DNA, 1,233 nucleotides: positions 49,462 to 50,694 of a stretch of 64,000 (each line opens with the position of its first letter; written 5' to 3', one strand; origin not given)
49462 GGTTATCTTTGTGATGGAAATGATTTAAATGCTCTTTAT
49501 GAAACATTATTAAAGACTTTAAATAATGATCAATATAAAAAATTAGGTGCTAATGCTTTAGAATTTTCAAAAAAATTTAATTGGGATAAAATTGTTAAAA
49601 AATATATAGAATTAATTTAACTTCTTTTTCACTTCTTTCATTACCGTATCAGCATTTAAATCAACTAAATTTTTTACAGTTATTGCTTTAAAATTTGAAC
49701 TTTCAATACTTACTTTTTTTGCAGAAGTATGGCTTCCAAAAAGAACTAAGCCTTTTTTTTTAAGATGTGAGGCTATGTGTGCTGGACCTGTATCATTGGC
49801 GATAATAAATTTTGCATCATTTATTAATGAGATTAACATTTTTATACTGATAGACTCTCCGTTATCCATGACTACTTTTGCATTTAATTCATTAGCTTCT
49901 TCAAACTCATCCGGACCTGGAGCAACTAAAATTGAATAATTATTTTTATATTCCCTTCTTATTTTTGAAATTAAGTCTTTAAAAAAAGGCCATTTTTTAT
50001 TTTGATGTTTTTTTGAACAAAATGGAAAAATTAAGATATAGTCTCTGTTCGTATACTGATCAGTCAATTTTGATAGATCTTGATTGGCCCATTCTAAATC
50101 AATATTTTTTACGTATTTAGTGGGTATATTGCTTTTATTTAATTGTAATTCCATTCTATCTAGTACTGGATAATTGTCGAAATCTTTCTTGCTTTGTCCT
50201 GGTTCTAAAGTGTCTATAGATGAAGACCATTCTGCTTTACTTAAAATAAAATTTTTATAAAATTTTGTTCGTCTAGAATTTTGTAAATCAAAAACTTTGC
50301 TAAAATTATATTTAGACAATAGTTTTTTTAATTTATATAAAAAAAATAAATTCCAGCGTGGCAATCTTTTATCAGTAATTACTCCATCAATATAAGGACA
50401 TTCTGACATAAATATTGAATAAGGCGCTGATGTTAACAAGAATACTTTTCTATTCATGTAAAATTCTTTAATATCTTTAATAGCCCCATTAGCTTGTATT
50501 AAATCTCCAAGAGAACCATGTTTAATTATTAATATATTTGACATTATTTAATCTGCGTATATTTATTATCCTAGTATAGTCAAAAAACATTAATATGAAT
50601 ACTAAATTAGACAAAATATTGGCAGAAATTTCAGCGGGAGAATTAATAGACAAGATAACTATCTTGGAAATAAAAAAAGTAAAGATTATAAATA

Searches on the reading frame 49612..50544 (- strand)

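Call 96: search_protein_families(library=pfam, proteins=[window:49612-50544:-], max_evalue=0.000001)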
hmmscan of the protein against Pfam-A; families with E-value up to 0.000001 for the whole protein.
window:49612-50544:- (310 aa): 1 family
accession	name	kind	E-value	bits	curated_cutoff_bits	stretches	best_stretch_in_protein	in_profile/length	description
PF01075.23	Glyco_transf_9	-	2.9e-15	56.7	22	1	119-276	57-216/247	Glycosyltransferase family 9 (heptosyltransferase)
